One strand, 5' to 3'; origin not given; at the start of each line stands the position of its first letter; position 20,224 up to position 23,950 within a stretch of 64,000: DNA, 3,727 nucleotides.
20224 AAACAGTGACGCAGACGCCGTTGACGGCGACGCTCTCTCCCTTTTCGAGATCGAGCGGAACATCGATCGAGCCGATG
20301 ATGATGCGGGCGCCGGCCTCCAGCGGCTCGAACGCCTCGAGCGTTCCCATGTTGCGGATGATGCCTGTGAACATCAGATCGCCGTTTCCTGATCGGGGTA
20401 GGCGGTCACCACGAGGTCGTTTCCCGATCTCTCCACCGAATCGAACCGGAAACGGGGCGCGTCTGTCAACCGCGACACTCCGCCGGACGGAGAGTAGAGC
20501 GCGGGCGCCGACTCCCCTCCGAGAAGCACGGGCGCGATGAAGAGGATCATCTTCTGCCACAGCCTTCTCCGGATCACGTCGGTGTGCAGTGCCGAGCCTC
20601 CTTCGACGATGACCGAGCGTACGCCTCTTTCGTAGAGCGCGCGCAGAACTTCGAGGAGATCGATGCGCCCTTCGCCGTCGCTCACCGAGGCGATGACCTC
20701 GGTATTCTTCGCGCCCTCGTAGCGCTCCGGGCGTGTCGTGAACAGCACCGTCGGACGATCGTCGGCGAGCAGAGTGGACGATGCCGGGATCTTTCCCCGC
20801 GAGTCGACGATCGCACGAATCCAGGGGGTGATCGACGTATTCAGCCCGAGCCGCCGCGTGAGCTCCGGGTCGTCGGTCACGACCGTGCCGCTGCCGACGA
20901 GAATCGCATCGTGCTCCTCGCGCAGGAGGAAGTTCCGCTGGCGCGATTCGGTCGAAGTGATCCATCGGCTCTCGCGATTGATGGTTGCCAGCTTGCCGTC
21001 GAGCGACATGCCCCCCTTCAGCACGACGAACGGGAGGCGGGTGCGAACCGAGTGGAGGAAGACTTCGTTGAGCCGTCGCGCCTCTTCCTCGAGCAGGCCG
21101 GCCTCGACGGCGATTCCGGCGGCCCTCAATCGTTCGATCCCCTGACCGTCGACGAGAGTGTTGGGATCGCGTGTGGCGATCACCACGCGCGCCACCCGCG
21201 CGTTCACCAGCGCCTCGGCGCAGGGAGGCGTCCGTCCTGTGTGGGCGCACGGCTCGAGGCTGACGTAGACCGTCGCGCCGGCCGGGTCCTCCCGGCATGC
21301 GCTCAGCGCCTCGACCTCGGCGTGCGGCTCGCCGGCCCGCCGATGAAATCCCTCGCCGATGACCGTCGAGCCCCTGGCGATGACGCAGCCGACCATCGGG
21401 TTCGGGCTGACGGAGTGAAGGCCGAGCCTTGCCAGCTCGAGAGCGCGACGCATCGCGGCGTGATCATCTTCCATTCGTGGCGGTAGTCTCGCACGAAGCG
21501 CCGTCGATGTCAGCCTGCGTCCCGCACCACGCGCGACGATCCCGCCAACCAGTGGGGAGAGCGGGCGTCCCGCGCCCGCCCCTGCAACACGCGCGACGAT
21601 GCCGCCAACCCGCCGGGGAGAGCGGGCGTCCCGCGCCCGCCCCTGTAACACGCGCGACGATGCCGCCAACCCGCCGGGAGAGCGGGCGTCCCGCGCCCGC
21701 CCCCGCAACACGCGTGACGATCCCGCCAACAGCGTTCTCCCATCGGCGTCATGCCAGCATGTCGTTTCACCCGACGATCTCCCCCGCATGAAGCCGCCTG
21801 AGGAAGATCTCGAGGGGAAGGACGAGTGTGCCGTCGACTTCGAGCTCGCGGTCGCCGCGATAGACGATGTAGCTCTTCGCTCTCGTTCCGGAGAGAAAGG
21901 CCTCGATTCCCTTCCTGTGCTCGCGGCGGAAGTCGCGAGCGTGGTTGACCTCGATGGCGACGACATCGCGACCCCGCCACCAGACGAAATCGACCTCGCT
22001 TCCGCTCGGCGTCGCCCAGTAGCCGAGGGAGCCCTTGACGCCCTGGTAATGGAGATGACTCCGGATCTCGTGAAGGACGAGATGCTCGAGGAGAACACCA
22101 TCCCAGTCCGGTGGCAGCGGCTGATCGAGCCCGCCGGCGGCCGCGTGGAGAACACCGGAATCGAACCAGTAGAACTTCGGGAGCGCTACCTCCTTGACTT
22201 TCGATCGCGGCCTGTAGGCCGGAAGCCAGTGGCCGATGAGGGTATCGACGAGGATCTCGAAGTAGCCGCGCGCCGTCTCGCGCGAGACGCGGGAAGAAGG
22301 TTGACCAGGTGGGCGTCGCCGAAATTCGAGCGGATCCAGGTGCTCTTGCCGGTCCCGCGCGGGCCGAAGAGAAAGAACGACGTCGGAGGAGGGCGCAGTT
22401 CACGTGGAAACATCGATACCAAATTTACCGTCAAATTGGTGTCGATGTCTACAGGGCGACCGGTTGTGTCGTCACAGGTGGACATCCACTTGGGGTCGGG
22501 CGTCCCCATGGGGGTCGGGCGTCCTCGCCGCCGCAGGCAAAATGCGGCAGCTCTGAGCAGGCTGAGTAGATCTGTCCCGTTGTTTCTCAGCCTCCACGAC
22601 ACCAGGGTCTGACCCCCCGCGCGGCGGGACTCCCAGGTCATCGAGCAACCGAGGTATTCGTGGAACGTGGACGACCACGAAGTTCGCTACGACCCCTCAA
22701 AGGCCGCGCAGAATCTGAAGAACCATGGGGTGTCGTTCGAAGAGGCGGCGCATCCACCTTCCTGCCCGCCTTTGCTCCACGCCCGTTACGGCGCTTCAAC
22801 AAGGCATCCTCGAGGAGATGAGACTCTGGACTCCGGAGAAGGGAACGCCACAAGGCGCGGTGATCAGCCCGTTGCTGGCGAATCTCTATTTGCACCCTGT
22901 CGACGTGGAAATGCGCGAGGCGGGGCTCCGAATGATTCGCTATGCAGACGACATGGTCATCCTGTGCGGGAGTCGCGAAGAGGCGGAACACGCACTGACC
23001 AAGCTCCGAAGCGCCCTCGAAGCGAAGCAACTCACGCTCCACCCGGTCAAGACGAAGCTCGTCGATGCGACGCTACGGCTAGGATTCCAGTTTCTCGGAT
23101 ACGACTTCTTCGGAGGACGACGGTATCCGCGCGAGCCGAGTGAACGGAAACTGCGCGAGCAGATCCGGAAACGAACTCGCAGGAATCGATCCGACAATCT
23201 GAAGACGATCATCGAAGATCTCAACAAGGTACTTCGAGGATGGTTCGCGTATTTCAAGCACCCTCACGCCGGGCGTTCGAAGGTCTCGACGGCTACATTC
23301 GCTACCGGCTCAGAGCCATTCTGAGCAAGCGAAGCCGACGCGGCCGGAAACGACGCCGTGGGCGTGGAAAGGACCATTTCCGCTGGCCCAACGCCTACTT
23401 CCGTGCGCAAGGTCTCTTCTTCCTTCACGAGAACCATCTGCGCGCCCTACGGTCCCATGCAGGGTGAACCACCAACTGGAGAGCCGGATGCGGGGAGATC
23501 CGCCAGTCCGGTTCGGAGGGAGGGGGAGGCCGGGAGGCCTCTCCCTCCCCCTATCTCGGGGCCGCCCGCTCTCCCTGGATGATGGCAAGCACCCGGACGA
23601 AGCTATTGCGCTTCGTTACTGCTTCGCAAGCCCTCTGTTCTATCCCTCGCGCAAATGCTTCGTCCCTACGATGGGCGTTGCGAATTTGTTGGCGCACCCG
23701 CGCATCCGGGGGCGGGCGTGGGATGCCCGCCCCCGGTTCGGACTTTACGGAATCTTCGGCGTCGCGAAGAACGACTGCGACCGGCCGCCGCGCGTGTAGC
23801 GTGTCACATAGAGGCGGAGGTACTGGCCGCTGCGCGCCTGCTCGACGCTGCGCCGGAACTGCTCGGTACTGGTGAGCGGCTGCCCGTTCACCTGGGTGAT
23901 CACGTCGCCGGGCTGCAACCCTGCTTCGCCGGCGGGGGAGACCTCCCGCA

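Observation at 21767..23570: Compact graveyard of three decayed mobile/defence genes: DUF4143 ATPase with internal deletion, BrnT toxin stub, and the 3' half of a group II intron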

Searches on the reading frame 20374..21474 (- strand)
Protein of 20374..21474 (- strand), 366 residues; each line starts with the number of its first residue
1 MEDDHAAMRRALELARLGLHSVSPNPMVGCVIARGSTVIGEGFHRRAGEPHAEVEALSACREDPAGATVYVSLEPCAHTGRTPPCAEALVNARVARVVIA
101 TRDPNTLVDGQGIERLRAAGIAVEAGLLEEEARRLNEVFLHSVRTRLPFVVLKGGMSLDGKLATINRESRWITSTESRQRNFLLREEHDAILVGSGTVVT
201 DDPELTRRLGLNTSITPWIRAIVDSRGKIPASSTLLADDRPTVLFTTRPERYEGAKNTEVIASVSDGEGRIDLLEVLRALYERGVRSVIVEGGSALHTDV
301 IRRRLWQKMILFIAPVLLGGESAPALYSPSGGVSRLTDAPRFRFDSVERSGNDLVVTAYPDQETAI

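Call 41: search_protein_families(library=ncbifam, max_evalue=0.01, proteins=[window:20374-21474:-])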
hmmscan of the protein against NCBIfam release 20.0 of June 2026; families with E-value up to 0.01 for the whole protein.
window:20374-21474:- (366 aa): 8 families
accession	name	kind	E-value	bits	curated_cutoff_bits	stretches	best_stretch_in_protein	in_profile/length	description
TIGR00326.1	eubact_ribD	equivalog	2.6e-99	332.7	156.35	1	8-356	1-342/343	bifunctional diaminohydroxyphosphoribosylaminopyrimidine deaminase/5-amino-6-(5-phosphoribosylamino)uracil reductase RibD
NF008052.0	PRK10786.1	equivalog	7e-90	301.4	500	1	3-356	2-362/367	bifunctional diaminohydroxyphosphoribosylaminopyrimidine deaminase/5-amino-6-(5-phosphoribosylamino)uracil reductase RibD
TIGR00227.1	ribD_Cterm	domain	1.8e-55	187.8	150.15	1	147-359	2-215/216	riboflavin-specific deaminase C-terminal domain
TIGR01508.1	rib_reduct_arch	equivalog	1.3e-37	129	186.45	1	148-357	1-207/210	2,5-diamino-6-(ribosylamino)-4(3H)-pyrimidinone 5'-phosphate reductase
NF010665.0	PRK14059.1-4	equivalog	5e-12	45.7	274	1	157-325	50-229/260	pyrimidine reductase family protein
NF010664.0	PRK14059.1-2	equivalog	4.6e-11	42.9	226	1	157-323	46-223/257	pyrimidine reductase family protein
NF010663.0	PRK14059.1-1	equivalog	4.5e-10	39.3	184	1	157-359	37-249/253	pyrimidine reductase family protein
NF008113.2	PRK10860.1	equivalog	7.7e-10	38.8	150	1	4-142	7-150/165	tRNA adenosine(34) deaminase TadA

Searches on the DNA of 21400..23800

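Call 9: search_rna_families(source=window, start=21400, end=23800, threshold=evalue, max_evalue=10, show_alignments=3)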
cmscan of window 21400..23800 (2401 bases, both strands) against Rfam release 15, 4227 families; matches with E-value up to 10: 7.
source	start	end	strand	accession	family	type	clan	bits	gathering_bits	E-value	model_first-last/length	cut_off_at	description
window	23479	23554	+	RF00029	Intron_gpII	Intron;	-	52.6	40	6.8e-09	1-77/77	no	Group II catalytic intron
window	23481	23514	+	RF04356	Plastid-ndhA-ndhB-1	Intron;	CL00155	23.3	61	0.028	9-42/49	no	Plastid-ndhA-ndhB-1 group II-D5 intron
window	23508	23565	+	RF03964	mir-H1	Gene; miRNA;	-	22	97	1.7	1-85/85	no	mir-H1 microRNA precursor family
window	21847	21867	+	RF01111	SBWMV2_UPD-PKk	Cis-reg;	-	21.1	35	0.71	1-21/21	no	Pseudoknot of upstream pseudoknot domain (UPD) of the 3'UTR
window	23520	23548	+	RF03778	mir-483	Gene; miRNA;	-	18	60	5.3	1-75/75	no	mir-483 microRNA precursor family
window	21847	21867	+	RF01109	SBRMV1_UPD-PKd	Cis-reg;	-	17.2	33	10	1-21/21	no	Pseudoknot of upstream pseudoknot domain (UPD) of the 3'UTR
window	23509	23564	+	RF03831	mir-627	Gene; miRNA;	-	17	86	4.3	19-70/87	no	mir-627 microRNA precursor family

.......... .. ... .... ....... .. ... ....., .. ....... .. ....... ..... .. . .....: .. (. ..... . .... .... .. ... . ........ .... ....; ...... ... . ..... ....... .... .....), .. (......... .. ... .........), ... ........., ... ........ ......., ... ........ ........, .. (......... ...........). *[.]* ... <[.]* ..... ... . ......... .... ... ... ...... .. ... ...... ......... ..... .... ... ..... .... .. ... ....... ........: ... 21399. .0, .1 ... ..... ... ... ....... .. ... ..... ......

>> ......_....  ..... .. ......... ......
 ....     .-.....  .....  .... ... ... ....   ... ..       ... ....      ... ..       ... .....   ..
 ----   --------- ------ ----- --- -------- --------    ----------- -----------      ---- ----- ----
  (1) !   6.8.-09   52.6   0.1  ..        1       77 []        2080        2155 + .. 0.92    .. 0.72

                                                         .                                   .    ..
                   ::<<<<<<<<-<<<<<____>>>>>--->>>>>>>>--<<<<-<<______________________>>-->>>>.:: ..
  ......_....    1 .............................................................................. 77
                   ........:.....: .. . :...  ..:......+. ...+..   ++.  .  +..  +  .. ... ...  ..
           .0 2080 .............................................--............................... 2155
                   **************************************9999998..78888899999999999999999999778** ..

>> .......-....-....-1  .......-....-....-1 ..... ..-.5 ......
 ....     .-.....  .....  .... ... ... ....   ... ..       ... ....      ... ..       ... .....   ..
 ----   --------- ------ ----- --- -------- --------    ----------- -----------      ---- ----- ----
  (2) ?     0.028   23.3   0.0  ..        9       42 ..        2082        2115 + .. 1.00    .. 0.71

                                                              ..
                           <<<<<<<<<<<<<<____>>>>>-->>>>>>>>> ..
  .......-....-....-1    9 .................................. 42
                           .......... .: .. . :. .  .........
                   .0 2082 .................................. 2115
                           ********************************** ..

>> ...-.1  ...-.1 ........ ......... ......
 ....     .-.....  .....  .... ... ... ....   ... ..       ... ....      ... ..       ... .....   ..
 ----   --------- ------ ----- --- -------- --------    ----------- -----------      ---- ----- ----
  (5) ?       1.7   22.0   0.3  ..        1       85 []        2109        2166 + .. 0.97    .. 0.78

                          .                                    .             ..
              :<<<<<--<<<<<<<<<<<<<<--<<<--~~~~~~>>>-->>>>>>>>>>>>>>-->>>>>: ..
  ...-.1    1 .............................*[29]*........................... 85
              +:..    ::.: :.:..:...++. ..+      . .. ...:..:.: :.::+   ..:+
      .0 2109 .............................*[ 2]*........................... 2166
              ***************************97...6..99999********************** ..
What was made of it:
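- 23481..23514 (+): Intron domain V (34 nt, AGC triad, GAGA loop). RF04356 aligns to 23481-23514 (call 9).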

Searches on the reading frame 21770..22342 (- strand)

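Call 8: search_protein_families(library=pfam, max_evalue=0.1, proteins=[window:21770-22342:-])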
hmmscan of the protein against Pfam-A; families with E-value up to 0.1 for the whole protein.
seq(191 aa): 1 family
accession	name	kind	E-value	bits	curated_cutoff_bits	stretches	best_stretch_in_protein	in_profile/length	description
PF13635.12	DUF4143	-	2.2e-19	70.2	28.1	1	17-132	40-157/160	Domain of unknown function (DUF4143)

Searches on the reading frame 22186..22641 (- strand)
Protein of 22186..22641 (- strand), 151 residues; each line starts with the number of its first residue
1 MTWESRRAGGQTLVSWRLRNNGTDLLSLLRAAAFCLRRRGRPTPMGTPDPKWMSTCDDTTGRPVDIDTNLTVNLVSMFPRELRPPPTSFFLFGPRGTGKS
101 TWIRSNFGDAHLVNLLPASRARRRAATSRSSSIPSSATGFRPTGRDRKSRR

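Call 67: find_encoding_contigs(protein=window:22186-22641:-, flank=3000, max_places=4)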
Protein window:22186-22641:- (151 aa): no gene with exactly this product is on record in the collection.
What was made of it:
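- The ATPase junction was not re-found (call 67).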

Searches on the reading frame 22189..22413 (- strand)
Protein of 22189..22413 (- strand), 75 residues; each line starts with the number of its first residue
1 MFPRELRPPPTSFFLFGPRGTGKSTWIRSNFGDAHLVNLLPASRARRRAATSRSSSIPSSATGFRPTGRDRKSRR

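Call 8: search_protein_families(library=pfam, max_evalue=0.1, proteins=[window:22189-22413:-])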
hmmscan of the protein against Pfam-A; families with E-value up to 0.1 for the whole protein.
seq(75 aa): 7 families
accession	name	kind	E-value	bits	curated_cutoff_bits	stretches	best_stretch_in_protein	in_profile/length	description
PF13671.12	AAA_33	-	0.0034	18.1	27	1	14-57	3-45/143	AAA domain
PF13555.12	AAA_29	-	0.0043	17.2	27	1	10-46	21-53/61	P-loop containing region of AAA domain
PF24389.1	ORC-CDC6-like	-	0.0069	15.6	27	1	10-30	32-52/571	ORC-CDC6-like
PF01637.24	ATPase_2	-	0.034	14.4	33.2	1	12-29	22-39/225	ATPase domain predominantly from Archaea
PF13191.12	AAA_16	-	0.036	15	32.6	1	10-29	24-43/167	AAA ATPase domain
PF13173.12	AAA_14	-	0.04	14.4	27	1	13-34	5-26/129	AAA domain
PF05673.19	DUF815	-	0.097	12.2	23.8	0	13-30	56-73/249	Protein of unknown function (DUF815)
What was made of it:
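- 22294..22413 (-): ATPase pseudogene, N-terminal 40 codons with Walker A (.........). Weak P-loop Pfam hits (call 8).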

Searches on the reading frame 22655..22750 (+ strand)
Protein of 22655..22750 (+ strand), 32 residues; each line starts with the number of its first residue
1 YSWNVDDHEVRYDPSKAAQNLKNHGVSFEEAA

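Call 40: search_protein_families(library=padloc, max_evalue=0.01, proteins=[window:22667-22750:+])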
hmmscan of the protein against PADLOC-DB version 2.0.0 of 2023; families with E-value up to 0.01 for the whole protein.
seq(28 aa): 0 families

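Call 41: search_protein_families(library=ncbifam, max_evalue=0.01, proteins=[window:22667-22750:+])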
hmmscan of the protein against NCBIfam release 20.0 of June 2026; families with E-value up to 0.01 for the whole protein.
seq(28 aa): 0 families

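Call 54: search_solved_structures(query=window:22655-22750:+, max_evalue=10, show_alignments=2)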
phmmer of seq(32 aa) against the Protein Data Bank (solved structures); distinct sequences matched with E-value up to 10: 1.
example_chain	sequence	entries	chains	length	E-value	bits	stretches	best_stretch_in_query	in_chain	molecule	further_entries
7vd7_A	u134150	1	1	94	0.022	18.3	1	9-31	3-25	toxin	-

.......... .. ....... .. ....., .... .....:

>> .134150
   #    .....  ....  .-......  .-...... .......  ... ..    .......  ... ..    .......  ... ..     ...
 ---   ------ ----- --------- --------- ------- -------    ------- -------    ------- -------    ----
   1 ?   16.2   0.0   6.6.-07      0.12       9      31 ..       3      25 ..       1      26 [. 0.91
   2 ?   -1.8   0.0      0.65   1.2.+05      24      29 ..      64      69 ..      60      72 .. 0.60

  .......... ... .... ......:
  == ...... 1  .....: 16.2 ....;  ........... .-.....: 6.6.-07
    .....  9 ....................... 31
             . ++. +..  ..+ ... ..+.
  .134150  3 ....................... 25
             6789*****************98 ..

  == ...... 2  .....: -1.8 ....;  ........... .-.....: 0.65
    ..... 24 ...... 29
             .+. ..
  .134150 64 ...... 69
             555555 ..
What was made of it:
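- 22667..22748 (+): BrnT-type toxin stub (GTG start, about 28 codons). PDB 7VD7 'toxin' at E=0.02 (call 54).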

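Call 55: search_dna_similar(query=window:22667-22750:+, collection=plasmids, mode=protein, max_evalue=1, max_rows=8)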
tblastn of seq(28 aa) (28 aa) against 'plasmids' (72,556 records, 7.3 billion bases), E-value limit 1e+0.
Records with a match: 152; places in all: 155; records where one place covers at least 80% of the query: 135.
Best place of each record, by identity: 60-80% 134; <60% 18.
By first word of the organism name: Klebsiella 42; Aeromonas 26; Enterobacter 15; Citrobacter 14; Pseudomonas 8; Escherichia 7; Raoultella 4; Sphingobium 4; Serratia 3; Paracoccus 3; and 21 more.
By predicted mobility (MOB-suite, as given by PLSDB): mobilizable 121; conjugative 16; non-mobilizable 15.
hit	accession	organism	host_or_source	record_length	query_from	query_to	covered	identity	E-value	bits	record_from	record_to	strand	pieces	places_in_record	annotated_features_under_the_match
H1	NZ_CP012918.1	Azospirillum brasilense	Digitaria eriantha,microbe,root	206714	7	27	75%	71.4%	7e-2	34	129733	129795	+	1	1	BrnT family toxin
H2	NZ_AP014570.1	Serpentinimonas maccroryi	-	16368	5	28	86%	62.5%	1e-1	34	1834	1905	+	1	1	BrnT family toxin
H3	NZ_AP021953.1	Klebsiella quasipneumoniae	-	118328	5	27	82%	65.2%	4e-2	35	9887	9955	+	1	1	BrnT family toxin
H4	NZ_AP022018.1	Klebsiella quasipneumoniae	-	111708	5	27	82%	65.2%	4e-2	35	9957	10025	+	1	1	BrnT family toxin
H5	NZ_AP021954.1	Klebsiella quasipneumoniae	-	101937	5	27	82%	65.2%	4e-2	35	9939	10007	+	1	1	BrnT family toxin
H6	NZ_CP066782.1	Comamonas fluminis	Fresh water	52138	5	27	82%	65.2%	4e-2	35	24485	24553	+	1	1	traI: TraI/MobA(P) family conjugative relaxase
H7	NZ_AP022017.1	Klebsiella quasipneumoniae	-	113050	5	27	82%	65.2%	7e-2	34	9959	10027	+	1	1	BrnT family toxin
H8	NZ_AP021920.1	Aeromonas sp. WP2-W18-CRE-05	-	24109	5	27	82%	65.2%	1e-1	34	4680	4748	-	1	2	BrnT family toxin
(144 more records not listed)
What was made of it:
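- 22667..22748 (+): Hits to the N-termini of annotated BrnT genes in 152 plasmid records (call 55).
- Checked: A PDB toxin (7VD7, E=0.02) and 152 plasmid records give consistent hits, mostly annotated 'BrnT family toxin' (calls 54, 55).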

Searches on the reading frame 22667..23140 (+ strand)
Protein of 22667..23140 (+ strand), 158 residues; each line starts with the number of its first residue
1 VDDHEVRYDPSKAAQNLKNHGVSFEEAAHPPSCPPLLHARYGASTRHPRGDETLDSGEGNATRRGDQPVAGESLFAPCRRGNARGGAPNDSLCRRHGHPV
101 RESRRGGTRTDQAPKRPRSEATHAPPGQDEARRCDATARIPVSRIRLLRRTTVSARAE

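Call 8: search_protein_families(library=pfam, max_evalue=0.1, proteins=[window:22667-23140:+])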
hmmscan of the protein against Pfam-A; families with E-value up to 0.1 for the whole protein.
seq(158 aa): 2 families
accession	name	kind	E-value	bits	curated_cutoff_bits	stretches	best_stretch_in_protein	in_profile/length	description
PF04365.19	BrnT_toxin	-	0.00012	22.7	34.5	1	8-29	1-22/77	Ribonuclease toxin, BrnT, of type II toxin-antitoxin system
PF17398.7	NolB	-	0.045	14.7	25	1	12-55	17-60/153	Nodulation protein NolB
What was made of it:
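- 22667..22748 (+): PF04365 positions 1-22 at E=1.2e-4, below the cut-off (call 8).
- Checked: Residues 8-29 of the 22667 ORF match positions 1-22 of PF04365 at E=1.2e-4, below the gathering score (call 8).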

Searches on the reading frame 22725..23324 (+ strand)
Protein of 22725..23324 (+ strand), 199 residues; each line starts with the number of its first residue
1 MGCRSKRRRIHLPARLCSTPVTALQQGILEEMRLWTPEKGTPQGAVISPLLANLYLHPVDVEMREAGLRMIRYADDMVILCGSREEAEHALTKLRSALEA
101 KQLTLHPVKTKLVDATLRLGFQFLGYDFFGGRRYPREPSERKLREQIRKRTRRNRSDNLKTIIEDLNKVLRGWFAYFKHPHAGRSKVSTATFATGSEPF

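Call 8: search_protein_families(library=pfam, max_evalue=0.1, proteins=[window:22725-23321:+])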
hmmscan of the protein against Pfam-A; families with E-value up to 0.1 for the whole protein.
seq(199 aa): 2 families
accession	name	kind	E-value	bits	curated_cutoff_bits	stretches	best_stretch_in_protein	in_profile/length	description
PF00078.32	RVT_1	-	3.4e-19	69.8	29.6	1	36-126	114-203/205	Reverse transcriptase (RNA-dependent DNA polymerase)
PF08388.16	GIIM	-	2.5e-10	40.6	23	1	141-181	2-43/80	Group II intron, maturase-specific domain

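Call 65: find_encoding_contigs(protein=window:22725-23324:+, flank=3000, max_places=6)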
Protein window:22725-23324:+ (199 aa): 1 contig read that carries it; 1 place shown.
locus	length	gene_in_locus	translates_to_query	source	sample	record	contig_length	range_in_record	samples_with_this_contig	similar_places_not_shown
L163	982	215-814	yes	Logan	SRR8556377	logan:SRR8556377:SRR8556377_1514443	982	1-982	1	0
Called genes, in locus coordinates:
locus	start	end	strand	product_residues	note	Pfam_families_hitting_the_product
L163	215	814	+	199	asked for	PF00078:RVT_1, PF08388:GIIM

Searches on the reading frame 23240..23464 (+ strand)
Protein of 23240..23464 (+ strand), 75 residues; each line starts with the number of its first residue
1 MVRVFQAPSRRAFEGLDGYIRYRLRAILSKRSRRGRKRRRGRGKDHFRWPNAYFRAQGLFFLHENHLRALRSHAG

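Call 8: search_protein_families(library=pfam, max_evalue=0.1, proteins=[window:23240-23464:+])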
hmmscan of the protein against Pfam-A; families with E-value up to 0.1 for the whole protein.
seq(75 aa): 1 family
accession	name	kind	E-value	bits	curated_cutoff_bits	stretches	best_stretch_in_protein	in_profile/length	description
PF08388.16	GIIM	-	0.0016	18.9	23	1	8-40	43-75/80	Group II intron, maturase-specific domain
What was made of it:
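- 23267..23272 (+): Frameshift inside the maturase domain. GIIM is split between two ORFs (call 8).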
